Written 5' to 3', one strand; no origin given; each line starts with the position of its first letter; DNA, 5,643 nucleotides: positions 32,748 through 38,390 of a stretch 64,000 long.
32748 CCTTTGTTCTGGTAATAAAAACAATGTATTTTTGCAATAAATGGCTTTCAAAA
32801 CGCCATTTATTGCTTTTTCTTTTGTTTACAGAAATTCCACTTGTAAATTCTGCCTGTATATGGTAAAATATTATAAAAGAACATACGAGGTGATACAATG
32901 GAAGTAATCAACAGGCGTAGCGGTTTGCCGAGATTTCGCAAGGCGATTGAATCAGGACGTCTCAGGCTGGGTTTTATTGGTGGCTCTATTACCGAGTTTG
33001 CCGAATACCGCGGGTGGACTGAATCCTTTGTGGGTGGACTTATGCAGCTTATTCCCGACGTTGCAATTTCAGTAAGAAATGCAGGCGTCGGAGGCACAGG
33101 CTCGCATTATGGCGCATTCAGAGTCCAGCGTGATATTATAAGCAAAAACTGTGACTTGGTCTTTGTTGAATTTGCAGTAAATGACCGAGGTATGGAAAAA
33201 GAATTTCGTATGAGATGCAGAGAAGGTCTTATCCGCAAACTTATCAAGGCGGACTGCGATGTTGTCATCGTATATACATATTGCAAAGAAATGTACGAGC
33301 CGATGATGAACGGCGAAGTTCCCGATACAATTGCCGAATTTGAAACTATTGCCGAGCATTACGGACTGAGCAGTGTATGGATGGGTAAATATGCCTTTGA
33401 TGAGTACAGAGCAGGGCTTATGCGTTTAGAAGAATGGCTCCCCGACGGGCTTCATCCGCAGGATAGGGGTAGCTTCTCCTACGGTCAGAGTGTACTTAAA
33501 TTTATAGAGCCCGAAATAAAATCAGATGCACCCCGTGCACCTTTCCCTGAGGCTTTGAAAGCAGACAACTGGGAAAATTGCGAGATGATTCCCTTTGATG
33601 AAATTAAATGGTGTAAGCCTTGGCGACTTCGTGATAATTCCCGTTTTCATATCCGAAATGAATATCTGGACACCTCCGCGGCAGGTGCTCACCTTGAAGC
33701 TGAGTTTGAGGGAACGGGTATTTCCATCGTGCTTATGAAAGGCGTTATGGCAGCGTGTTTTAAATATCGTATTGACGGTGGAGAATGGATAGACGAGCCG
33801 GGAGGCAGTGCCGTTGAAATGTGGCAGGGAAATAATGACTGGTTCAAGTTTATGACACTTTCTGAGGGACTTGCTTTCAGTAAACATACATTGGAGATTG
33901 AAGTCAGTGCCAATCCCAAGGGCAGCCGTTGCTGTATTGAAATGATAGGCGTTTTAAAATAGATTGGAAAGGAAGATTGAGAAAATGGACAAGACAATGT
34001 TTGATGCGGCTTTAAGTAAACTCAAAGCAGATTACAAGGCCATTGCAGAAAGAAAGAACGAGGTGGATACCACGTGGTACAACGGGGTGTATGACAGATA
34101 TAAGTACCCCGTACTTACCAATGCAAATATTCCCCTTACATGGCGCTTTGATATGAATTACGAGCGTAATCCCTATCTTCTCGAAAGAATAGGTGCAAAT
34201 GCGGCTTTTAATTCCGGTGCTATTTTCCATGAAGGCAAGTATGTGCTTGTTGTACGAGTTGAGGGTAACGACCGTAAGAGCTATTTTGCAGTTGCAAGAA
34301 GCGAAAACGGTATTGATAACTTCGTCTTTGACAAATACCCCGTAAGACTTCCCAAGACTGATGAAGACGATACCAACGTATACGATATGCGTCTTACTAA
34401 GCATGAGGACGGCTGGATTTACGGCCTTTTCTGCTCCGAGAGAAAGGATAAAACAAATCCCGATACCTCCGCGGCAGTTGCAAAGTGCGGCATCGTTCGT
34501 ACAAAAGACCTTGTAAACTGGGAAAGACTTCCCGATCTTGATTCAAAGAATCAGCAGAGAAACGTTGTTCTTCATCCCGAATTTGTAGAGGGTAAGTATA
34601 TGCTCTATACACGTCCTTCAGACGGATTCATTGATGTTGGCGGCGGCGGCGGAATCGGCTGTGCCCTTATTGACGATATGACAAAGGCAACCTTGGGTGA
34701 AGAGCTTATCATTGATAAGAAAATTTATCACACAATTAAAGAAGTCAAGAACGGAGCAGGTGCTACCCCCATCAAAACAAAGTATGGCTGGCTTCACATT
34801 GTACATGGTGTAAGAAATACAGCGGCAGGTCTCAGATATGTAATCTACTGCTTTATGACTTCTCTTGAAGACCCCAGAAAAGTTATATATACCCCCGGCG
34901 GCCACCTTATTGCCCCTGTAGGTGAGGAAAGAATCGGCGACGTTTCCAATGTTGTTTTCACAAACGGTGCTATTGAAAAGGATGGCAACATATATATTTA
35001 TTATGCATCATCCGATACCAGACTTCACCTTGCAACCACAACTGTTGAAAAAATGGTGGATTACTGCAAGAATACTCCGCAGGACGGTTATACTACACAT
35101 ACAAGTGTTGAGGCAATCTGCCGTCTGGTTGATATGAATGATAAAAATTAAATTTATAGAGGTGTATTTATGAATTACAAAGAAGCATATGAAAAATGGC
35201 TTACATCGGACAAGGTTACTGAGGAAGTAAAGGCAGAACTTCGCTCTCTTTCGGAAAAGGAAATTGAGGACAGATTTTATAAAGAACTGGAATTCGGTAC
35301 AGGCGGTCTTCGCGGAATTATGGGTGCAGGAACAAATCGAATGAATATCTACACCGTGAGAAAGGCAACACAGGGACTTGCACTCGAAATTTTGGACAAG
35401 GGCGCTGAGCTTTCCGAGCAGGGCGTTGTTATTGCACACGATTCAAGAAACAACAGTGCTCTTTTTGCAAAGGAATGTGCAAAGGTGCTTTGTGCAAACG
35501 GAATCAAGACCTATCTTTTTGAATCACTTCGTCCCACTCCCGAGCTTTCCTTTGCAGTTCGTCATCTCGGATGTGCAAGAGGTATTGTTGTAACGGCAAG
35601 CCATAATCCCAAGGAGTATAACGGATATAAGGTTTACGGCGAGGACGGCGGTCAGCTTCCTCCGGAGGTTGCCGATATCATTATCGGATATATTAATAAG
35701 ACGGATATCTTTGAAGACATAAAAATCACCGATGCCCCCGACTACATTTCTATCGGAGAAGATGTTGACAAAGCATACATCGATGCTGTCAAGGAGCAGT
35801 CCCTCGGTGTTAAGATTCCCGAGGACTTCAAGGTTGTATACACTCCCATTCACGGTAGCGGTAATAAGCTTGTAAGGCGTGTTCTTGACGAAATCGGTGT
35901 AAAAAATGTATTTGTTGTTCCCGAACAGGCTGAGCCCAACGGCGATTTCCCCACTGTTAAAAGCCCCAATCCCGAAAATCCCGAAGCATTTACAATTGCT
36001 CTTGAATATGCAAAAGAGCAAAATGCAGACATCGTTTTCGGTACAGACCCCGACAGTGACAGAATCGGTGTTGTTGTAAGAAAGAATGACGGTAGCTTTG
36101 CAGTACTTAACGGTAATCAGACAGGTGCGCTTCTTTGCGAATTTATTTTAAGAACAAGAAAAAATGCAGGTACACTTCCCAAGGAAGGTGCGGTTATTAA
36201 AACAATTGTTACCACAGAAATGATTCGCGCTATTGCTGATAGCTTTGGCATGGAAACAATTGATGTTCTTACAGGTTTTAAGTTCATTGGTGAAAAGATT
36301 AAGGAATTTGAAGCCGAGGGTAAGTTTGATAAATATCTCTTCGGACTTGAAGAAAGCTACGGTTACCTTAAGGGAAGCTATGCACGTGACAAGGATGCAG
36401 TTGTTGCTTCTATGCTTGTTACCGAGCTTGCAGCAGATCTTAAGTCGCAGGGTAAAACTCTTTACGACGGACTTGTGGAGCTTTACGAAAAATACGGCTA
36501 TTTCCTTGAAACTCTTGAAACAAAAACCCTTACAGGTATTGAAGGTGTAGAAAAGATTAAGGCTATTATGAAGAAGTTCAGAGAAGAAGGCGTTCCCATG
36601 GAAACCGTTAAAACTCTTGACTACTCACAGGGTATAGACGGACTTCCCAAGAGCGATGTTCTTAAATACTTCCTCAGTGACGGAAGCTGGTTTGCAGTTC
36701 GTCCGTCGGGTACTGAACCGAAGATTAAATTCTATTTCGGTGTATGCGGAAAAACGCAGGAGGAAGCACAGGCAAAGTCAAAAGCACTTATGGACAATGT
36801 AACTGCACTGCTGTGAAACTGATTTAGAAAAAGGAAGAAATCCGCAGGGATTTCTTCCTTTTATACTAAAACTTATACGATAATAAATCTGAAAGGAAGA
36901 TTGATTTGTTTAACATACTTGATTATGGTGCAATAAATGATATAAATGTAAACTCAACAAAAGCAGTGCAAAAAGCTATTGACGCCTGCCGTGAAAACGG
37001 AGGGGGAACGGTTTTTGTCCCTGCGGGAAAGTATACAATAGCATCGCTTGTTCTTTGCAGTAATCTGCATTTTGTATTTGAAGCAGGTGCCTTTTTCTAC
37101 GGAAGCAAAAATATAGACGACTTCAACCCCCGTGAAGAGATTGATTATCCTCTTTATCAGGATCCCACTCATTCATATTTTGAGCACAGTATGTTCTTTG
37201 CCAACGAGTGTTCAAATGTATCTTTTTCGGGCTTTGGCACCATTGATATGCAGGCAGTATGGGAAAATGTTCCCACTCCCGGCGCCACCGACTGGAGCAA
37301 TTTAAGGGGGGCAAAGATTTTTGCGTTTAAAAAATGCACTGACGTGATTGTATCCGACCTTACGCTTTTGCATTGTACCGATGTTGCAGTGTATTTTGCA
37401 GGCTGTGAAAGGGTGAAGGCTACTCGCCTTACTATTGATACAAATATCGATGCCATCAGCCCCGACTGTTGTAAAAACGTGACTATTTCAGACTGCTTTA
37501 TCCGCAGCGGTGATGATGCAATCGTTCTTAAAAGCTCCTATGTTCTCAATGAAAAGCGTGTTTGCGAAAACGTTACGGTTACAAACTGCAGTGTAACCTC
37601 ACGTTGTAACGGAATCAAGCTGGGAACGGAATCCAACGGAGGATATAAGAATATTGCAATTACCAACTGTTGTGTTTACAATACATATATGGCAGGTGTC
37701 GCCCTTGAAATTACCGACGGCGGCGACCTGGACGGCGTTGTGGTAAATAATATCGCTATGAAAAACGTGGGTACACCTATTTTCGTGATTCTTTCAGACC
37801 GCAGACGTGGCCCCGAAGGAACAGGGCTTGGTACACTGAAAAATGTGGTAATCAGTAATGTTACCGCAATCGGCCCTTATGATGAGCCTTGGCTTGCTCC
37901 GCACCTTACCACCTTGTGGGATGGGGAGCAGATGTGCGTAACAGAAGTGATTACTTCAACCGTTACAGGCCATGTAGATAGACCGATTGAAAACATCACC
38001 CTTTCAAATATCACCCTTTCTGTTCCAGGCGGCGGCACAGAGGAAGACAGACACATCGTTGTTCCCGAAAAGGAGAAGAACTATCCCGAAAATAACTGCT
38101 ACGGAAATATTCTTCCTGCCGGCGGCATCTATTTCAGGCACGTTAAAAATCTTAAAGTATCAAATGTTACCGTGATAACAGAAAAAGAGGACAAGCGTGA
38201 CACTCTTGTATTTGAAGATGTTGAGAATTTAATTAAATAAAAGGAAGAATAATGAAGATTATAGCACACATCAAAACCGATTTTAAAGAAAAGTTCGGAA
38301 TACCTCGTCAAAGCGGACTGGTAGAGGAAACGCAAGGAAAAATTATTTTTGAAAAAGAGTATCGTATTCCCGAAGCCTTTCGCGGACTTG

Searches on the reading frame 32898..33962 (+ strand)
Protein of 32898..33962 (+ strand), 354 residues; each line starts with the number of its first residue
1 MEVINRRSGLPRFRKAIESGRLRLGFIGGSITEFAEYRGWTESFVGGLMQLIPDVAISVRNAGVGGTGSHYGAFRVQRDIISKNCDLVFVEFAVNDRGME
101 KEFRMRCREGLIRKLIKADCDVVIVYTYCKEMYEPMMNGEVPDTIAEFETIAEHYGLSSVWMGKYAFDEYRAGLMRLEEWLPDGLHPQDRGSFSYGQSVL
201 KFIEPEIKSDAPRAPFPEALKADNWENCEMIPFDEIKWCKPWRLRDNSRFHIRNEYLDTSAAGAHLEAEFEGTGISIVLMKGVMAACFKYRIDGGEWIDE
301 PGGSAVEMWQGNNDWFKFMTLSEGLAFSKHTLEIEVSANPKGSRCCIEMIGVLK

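Call 58: search_protein_families(library=pfam, proteins=[window:32898-33962:+], max_evalue=0.00001)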
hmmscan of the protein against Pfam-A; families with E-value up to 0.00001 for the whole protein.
window:32898-33962:+ (354 aa): 1 family
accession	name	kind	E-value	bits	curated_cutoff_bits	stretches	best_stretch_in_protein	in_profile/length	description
PF13472.12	Lipase_GDSL_2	-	2.4e-09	38.4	32.9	1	26-191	1-175/178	GDSL-like Lipase/Acylhydrolase family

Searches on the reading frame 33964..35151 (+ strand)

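Call 58: search_protein_families(library=pfam, proteins=[window:33964-35151:+], max_evalue=0.00001)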
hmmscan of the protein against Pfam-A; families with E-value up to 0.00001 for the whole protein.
window:33964-35151:+ (395 aa): 1 family
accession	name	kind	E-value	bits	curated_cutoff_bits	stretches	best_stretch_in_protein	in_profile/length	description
PF04041.19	Glyco_hydro_130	-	3.5e-25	89.1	26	1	79-369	33-319/320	beta-1,4-mannooligosaccharide phosphorylase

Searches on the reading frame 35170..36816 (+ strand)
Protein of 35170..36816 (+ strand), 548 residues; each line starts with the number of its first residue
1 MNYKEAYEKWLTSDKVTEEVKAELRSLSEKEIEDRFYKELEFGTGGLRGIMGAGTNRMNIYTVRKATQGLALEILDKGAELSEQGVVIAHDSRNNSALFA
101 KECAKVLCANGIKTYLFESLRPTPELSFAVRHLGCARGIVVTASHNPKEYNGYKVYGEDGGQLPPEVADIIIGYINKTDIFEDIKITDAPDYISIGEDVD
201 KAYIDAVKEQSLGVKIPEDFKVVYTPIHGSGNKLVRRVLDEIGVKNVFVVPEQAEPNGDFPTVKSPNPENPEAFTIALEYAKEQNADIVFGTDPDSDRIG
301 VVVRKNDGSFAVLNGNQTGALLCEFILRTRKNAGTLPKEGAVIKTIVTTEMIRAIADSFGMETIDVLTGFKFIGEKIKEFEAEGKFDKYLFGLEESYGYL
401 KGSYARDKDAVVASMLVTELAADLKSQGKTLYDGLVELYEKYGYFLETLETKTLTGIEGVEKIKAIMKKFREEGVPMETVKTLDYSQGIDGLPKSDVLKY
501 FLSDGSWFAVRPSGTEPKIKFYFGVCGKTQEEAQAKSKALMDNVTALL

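Call 58: search_protein_families(library=pfam, proteins=[window:35170-36816:+], max_evalue=0.00001)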
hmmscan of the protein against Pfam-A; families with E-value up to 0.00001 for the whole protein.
window:35170-36816:+ (548 aa): 4 families
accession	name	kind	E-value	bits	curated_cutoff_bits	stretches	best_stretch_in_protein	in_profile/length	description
PF02878.22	PGM_PMM_I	-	2e-41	141.3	22.5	1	41-178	3-134/138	Phosphoglucomutase/phosphomannomutase, alpha/beta/alpha domain I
PF02879.22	PGM_PMM_II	-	1.4e-26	93.5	29.3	1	201-306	1-101/103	Phosphoglucomutase/phosphomannomutase, alpha/beta/alpha domain II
PF02880.22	PGM_PMM_III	-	1.2e-20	74.1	20.7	1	314-442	1-115/115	Phosphoglucomutase/phosphomannomutase, alpha/beta/alpha domain III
PF00408.26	PGM_PMM_IV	-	2.6e-08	34.2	23.1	1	469-532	21-59/68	Phosphoglucomutase/phosphomannomutase, C-terminal domain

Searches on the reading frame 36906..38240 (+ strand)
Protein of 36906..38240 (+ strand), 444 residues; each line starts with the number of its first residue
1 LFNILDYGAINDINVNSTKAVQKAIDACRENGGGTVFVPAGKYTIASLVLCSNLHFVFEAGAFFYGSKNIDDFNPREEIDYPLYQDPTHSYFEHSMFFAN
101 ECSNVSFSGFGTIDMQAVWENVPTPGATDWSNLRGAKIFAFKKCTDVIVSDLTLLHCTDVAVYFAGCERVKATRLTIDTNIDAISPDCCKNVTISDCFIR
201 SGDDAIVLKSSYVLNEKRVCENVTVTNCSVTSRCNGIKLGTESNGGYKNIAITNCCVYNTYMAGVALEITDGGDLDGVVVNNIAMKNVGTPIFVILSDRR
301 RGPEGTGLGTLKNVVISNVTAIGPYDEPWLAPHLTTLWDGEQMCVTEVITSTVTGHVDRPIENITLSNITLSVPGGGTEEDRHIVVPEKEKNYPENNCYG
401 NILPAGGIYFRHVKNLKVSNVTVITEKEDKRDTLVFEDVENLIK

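Call 58: search_protein_families(library=pfam, proteins=[window:36906-38240:+], max_evalue=0.00001)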
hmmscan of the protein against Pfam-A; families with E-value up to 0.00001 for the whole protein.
window:36906-38240:+ (444 aa): 2 families
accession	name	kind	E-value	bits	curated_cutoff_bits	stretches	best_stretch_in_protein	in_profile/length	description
PF00295.23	Glyco_hydro_28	-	1.3e-14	54.5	22.9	1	91-320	48-277/324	Glycosyl hydrolases family 28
PF12708.12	Pect-lyase_RHGA_epim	-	8.5e-13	49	27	1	2-255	2-208/213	Rhamnogalacturonase A/epimerase, pectate lyase-like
